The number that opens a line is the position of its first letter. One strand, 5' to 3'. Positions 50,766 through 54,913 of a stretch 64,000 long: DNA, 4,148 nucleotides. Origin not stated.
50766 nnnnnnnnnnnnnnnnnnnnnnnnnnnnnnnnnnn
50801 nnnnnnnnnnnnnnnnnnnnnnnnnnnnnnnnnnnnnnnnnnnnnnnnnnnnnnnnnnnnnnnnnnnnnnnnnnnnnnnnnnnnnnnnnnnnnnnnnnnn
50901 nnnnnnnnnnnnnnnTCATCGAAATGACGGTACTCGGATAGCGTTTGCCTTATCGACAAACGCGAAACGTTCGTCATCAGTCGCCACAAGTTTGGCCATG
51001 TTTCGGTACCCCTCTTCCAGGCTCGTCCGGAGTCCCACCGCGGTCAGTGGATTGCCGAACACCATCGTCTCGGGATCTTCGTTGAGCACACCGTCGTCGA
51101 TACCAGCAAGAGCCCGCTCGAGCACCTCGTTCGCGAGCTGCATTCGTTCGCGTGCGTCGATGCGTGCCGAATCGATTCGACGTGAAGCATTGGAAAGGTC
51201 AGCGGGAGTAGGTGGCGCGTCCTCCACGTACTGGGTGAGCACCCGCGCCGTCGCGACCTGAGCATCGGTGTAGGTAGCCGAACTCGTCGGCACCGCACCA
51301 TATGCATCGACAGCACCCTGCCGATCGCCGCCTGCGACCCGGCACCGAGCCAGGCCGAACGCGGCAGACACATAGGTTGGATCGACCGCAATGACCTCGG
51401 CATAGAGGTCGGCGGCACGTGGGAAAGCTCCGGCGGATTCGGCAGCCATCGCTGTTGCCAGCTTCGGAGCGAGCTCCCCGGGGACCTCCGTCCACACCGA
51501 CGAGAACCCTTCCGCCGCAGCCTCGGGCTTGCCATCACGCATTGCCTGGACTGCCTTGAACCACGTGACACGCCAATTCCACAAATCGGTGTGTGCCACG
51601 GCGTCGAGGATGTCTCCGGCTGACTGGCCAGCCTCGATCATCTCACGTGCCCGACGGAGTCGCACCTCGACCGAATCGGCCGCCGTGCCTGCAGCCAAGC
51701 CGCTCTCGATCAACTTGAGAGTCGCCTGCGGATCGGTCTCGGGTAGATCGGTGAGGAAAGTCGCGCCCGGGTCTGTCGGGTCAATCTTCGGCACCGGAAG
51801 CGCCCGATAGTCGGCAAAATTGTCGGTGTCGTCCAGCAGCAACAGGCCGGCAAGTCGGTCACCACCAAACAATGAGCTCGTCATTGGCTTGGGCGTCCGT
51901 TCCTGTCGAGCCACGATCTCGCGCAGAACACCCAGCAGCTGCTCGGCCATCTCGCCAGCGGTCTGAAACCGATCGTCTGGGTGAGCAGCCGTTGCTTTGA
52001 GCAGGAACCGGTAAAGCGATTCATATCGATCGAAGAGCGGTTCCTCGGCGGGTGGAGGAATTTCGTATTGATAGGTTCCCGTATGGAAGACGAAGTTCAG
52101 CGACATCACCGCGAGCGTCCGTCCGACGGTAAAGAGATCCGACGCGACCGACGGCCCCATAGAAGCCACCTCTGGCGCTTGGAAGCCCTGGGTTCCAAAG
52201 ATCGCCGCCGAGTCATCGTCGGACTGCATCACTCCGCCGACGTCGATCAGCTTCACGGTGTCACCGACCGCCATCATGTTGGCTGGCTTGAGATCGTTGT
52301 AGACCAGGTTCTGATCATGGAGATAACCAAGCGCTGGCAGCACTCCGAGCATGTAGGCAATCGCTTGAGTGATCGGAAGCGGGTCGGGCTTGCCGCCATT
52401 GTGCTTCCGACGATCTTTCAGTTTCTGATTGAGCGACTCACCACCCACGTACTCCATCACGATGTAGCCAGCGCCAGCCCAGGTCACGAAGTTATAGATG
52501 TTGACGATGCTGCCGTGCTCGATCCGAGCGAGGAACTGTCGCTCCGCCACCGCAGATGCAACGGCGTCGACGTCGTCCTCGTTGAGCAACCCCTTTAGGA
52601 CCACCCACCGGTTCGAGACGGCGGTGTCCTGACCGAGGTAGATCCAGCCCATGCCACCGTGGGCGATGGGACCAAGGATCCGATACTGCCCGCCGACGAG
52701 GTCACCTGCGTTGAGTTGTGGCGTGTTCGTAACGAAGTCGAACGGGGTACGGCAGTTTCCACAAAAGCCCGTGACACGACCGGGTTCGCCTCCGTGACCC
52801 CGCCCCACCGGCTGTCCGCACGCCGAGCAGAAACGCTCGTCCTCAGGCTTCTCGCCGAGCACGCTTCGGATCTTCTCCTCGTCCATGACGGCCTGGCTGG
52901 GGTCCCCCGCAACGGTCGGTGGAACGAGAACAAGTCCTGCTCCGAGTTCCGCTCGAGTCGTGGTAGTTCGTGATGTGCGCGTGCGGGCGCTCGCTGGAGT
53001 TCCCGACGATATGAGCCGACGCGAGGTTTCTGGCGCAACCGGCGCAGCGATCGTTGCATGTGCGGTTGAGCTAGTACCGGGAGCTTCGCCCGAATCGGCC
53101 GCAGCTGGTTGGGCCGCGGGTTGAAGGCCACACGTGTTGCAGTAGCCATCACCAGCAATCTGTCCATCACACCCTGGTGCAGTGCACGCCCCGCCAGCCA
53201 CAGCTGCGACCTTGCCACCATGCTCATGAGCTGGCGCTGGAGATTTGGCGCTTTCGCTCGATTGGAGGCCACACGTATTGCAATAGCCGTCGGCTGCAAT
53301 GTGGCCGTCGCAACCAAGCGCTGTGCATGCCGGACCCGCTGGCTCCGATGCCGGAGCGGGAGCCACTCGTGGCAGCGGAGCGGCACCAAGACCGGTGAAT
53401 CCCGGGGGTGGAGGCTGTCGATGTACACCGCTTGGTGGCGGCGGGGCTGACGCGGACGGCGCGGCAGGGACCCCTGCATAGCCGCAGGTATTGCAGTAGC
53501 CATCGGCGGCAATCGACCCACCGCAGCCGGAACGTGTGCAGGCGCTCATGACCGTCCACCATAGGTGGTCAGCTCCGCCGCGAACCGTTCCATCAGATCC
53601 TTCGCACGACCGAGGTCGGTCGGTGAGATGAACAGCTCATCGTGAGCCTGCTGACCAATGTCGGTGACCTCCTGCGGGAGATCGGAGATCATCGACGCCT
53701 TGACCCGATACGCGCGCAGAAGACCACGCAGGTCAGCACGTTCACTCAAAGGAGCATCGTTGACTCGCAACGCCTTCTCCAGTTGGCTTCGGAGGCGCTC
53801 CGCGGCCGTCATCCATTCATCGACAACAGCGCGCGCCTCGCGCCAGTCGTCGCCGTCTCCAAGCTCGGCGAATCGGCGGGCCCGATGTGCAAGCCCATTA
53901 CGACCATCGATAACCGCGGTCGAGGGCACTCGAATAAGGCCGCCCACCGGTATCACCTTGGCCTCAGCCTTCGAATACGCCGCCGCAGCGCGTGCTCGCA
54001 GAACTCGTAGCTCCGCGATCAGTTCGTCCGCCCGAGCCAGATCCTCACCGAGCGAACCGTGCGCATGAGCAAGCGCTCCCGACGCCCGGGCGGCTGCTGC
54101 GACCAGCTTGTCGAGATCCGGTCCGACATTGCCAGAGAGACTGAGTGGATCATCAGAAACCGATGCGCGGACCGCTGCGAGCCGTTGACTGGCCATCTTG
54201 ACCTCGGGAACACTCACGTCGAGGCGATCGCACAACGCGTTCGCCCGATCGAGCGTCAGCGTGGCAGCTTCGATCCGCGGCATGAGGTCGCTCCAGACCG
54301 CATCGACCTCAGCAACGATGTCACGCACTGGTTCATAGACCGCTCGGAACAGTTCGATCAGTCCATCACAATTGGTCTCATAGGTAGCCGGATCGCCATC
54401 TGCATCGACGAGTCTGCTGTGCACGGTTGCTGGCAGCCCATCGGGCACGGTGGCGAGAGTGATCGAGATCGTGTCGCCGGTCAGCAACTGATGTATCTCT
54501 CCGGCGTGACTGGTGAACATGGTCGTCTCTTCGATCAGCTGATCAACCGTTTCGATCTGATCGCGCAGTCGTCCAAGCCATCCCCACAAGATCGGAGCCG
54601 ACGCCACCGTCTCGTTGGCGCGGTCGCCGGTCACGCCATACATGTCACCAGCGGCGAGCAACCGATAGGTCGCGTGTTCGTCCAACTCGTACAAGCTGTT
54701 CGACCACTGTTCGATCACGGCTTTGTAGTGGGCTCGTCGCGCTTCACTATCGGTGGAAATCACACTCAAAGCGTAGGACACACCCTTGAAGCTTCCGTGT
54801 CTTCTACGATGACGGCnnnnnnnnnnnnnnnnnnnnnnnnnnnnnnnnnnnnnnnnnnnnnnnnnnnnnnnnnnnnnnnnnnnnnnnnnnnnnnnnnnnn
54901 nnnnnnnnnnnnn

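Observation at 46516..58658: PknG-type signalling locus with a polyamine-binding protein in place of GlnH: candidate amine-sensing phospho-switch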

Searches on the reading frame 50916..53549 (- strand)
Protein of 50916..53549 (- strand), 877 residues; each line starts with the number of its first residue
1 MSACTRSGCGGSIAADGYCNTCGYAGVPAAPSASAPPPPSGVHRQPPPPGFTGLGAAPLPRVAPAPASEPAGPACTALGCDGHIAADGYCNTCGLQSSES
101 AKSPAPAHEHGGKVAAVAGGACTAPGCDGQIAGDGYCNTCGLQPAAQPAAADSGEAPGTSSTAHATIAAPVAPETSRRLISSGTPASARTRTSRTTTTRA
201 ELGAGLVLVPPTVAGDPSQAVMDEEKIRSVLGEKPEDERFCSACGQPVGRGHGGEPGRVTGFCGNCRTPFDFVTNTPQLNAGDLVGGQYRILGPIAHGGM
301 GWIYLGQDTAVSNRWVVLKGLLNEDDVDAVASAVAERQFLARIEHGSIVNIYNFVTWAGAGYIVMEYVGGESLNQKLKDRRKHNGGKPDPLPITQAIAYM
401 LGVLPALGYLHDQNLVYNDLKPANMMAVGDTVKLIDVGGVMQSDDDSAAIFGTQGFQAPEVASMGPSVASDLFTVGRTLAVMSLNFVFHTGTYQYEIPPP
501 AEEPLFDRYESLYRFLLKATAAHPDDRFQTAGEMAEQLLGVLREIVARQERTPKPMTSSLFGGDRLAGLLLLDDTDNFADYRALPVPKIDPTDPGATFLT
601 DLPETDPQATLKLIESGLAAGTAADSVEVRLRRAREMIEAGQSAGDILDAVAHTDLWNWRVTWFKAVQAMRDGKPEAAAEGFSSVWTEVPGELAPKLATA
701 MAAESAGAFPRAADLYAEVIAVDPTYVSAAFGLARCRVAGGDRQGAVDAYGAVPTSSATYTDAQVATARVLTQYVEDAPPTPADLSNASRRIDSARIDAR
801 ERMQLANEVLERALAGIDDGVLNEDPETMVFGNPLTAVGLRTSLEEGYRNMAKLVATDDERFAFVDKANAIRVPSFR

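Call 4: search_protein_families(library=pfam, proteins=[window:50916-53549:-], max_evalue=0.01)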
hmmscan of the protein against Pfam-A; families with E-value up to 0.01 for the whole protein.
window:50916-53549:- (877 aa): 6 families
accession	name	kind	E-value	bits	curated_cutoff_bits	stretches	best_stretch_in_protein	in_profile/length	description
PF16918.11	PknG_TPR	-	7.1e-68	229.3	27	1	582-873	43-338/340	Protein kinase G tetratricopeptide repeat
PF00069.31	Pkinase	-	8.7e-26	91.3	31.7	1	292-484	4-192/263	Protein kinase domain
PF16919.11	PknG_rubred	-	3e-17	62.8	28.5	1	198-273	3-71/74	Protein kinase G rubredoxin domain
PF07714.23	PK_Tyr_Ser-Thr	-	5.3e-13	49.3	23.1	1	295-443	7-152/258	Protein tyrosine and serine/threonine kinase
PF14559.12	TPR_19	-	4.6e-06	27.3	25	1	706-759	4-57/68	Tetratricopeptide repeat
PF13432.12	TPR_16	-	0.0014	19.5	32.7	1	697-750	1-54/65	Tetratricopeptide repeat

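Call 5: search_protein_families(library=ncbifam, proteins=[window:50916-53549:-], max_evalue=0.01)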
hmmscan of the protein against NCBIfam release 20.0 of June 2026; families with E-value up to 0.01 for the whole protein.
window:50916-53549:- (877 aa): 14 families
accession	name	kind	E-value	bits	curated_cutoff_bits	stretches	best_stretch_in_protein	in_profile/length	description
NF033483.0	PknB_PASTA_kin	equivalog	8.2e-32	110.9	450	1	282-551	2-278/563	Stk1 family PASTA domain-containing Ser/Thr kinase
NF038150.1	lanthi_synth_IV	equivalog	5e-23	81.4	650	1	280-482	182-389/851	class IV lanthionine synthetase LanL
NF038151.1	lanthi_synth_III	equivalog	5.1e-19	68.2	575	1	277-482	210-422/833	class III lanthionine synthetase LanKC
NF047741.1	antiphage_MADS6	equivalog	2.2e-15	56.2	460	1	276-414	484-611/612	methylation-associated defense system protein kinase MAD6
NF009651.0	PRK13184.1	equivalog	2.8e-13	48.7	839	1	288-442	3-162/932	serine/threonine-protein kinase PknD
NF052427.1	StpK7MSMEG_1200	equivalog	1.8e-12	46.6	900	1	287-544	7-271/601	serine/threonine protein kinase StpK7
NF043056.1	T4SS_LegK1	equivalog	1.3e-11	43.8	550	1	332-481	124-282/516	Dot/Icm T4SS effector kinase LegK1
NF058632.1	SerThrKinPrkT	equivalog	7.4e-07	28.5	280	1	286-442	20-167/322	serine/threonine protein kinase PrkT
TIGR03724.2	arch_bud32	equivalog_domain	2.6e-06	27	125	1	360-439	67-130/193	KEOPS complex kinase/ATPase Bud32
TIGR03903.1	TOMM_kin_cyc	equivalog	2.8e-06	25.5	705.75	1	326-427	18-112/1267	TOMM system kinase/cyclase fusion protein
NF011463.0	PRK14879.1-4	equivalog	1.3e-05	24.7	188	1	359-439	91-159/237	Kae1-associated kinase Bud32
TIGR02552.1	LcrH_SycD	equivalog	0.00032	20.4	104.8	1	698-773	23-98/136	SycD/LcrH family type III secretion system chaperone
NF011461.0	PRK14879.1-2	equivalog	0.0026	17.5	372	1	360-445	77-151/225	Kae1-associated kinase Bud32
NF007174.0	PRK09605.1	equivalog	0.0028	16.2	447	1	360-441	410-474/535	bifunctional N(6)-L-threonylcarbamoyladenine synthase/serine/threonine protein kinase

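Call 34: search_solved_structures(query=window:50916-53549:-, max_evalue=1e-20)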
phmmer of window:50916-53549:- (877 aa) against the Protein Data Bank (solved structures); distinct sequences matched with E-value up to 1e-20: 5.
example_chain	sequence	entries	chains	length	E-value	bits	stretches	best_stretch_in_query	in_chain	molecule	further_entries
2pzi_A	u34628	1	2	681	2e-130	439.8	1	202-874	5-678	Probable serine/threonine-protein kinase pknG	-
7mxb_A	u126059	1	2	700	1.2e-100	341.2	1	276-704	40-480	Serine/threonine protein kinases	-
4y0x_A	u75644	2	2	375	1.8e-88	301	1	201-548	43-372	Serine/threonine-protein kinase PknG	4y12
7q52_AAA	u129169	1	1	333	2.8e-88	300.4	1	202-548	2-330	Serine/threonine-protein kinase PknG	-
7mxj_A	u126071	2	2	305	3.7e-74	253.6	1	276-549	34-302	Serine/threonine protein kinases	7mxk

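Call 83: search_protein_families(library=padloc, proteins=[window:50916-53549:-], max_evalue=0.001)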
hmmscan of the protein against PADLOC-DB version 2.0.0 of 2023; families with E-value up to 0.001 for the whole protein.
window:50916-53549:- (877 aa): 30 families (the best 25 are shown)
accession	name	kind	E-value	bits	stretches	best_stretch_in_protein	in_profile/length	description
PDLC04042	PD-T4-6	-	7.3e-34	115.7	1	282-547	4-278/292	-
PDLC04053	PD-T4-6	-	5.5e-33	112.7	1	286-557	8-287/311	-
PDLC04047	PD-T4-6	-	4.6e-30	102.8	1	283-544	6-275/327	-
PDLC04061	PD-T4-6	-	1.2e-29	102.2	1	282-554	11-296/510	-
PDLC04060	PD-T4-6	-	2.8e-28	97.1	1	282-544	3-272/486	-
PDLC04057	PD-T4-6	-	2.2e-26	90.9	1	282-544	3-273/443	-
PDLC04054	PD-T4-6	-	3.9e-26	90.3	1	279-547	3-279/347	-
PDLC04043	PD-T4-6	-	4.9e-24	83.2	1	286-552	14-286/452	-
PDLC04048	PD-T4-6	-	1.9e-23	81.4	1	281-544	4-275/354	-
PDLC04138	mad6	-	6.8e-23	79.4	1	284-555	48-323/659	mads_6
PDLC04050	PD-T4-6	-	2.3e-21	74.3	1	287-479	63-256/480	-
PDLC04044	PD-T4-6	-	8.4e-21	72.5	1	282-482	27-232/372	-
PDLC04045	PD-T4-6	-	3.6e-20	70.2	1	283-538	29-295/350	-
PDLC04052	PD-T4-6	-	1.1e-19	69.1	1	284-540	6-275/496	-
PDLC04064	PD-T4-6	-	3.8e-18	63.6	1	287-466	20-189/369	-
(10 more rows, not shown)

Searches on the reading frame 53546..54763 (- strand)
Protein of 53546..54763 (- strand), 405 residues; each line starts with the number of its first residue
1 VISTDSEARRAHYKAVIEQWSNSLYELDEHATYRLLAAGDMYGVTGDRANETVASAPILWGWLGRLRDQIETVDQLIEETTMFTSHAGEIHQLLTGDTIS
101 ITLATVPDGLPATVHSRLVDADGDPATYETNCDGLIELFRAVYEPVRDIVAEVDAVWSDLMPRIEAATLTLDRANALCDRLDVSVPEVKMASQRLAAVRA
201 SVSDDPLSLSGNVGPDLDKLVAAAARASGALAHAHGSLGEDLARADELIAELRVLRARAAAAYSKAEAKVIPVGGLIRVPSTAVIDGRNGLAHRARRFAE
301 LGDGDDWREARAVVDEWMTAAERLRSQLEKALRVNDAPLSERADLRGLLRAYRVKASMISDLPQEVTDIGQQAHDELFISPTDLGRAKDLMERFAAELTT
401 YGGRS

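Call 4: search_protein_families(library=pfam, proteins=[window:53546-54763:-], max_evalue=0.01)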
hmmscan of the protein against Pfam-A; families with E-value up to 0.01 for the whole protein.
window:53546-54763:- (405 aa): 0 families

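Call 5: search_protein_families(library=ncbifam, proteins=[window:53546-54763:-], max_evalue=0.01)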
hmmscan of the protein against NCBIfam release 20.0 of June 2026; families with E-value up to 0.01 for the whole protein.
window:53546-54763:- (405 aa): 1 family
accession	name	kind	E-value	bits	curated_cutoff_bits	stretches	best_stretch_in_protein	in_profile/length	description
TIGR00996.1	Mtu_fam_mce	paralog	0.0005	19.3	140.5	1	96-252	118-271/291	MCE family protein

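Call 61: predict_structure(alignment_id=A2)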
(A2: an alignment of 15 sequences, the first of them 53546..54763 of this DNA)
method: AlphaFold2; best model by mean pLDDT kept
length: 405 residues; sequences in the alignment: 15
mean_pLDDT: 91.1   pTM: 0.63
mean pLDDT of the five models: 91.1, 90.4, 90.0, 89.8, 88.1
residues with pLDDT >= 90: 296; 70-90: 100; 50-70: 7; < 50: 2
segments of 3 or more residues with pLDDT < 50: none
pLDDT, mean of each block of 10 residues (from residue 1): 87 97 94 88 92 92 96 92 86 93 87 90 89 95 94 92 93 94 93 95 88 90 94 87 89 96 94 90 93 87 75 92 97 96 95 92 92 91 93 93 59
secondary structure, 60 per line:
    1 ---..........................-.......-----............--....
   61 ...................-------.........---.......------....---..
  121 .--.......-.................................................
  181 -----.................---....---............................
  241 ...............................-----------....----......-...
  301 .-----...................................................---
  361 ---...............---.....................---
elements in order: H4-29 H31-37 H43-54 H57-79 H87-95 E99-102 H112-115 E119-121 E124-130 H132-180 H186-202 H206-209 H213-269 H283-286 H291-296 H298-301 H307-357 H364-378 H384-402

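Call 66: fold_search(model_id=the predicted structure, library=pdb)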
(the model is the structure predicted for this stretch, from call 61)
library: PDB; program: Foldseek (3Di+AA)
matches with E <= 10: 92; with E <= 0.001: 0
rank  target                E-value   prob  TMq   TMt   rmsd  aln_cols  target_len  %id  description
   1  4uxv                  2.9e-01  0.33  0.24  0.19  25.0       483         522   12  Cytoplasmic domain of bacterial cell division protein EzrA (released 2014-10-22)
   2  1tr2_A                6.2e-01  0.15  0.19  0.10  38.7       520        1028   13  Crystal structure of human full-length vinculin (residues 1-1066) (released 2005-11-15)
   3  4ffx_D                1.2e+00  0.08  0.18  0.17  27.2       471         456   11  Structural and Biochemical Characterization of Human Adenylosuccinate Lyase (ADSL) and the R303C ADSL Deficiency Assoc (released 2012-08-01)
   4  5h6i_B                1.5e+00  0.21  0.15  0.27  21.5       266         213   11  Crystal Structure of GBS CAMP Factor (released 2017-11-22)
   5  3n3d_A                1.6e+00  0.04  0.11  0.13  29.7       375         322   12  Crystal structure of geranylgeranyl pyrophosphate synthase from lactobacillus brevis atcc 367 (released 2010-06-02)
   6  5y2g_A                2.0e+00  0.18  0.17  0.12  24.1       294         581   11  Structure of MBP tagged GBS CAMP (released 2019-02-27)
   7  5h6i_C                2.1e+00  0.21  0.16  0.29  21.8       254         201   12  Crystal Structure of GBS CAMP Factor (released 2017-11-22)
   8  4ryp_A                2.5e+00  0.02  0.10  0.11  34.2       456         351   14  Crystal Structure of T. Brucei Farnesyl Diphosphate Synthase (released 2015-04-15)
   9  6tgz                  2.7e+00  0.04  0.14  0.15  43.8       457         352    8  IE1 from human cytomegalovirus (released 2020-11-25)
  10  8wd5_A                2.7e+00  0.03  0.12  0.14  32.9       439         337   11  Crystal structure of farnesyl diphosphate synthase FPPS1 from silkworm, Bombyx mori (released 2024-05-22)
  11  9d3e_A                2.8e+00  0.05  0.16  0.18  41.1       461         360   11  Cryo-EM structure of CCR6 bound by SQA1 and OXM2 (released 2024-09-11)
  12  8om5_B                3.1e+00  0.04  0.11  0.06  22.6       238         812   13  DNA-free open form of MutSbeta (released 2023-05-24)
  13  3tc1_B                3.1e+00  0.03  0.10  0.12  31.5       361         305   11  Crystal Structure of Octaprenyl Pyrophosphate Synthase from Helicobacter pylori (released 2011-08-31)
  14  2dgj_A                3.3e+00  0.08  0.14  0.21  20.9       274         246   14  Crystal structure of EbhA (756-1003 domain) from Staphylococcus aureus (released 2007-03-20)
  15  6nr7                  3.4e+00  0.04  0.16  0.08  36.6       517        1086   12  Rerefinement of chicken vinculin (released 2020-01-29)
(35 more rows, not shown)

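Call 83: search_protein_families(library=padloc, proteins=[window:53546-54763:-], max_evalue=0.001)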
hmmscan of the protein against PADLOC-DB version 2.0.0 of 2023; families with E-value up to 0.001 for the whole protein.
window:53546-54763:- (405 aa): 0 families
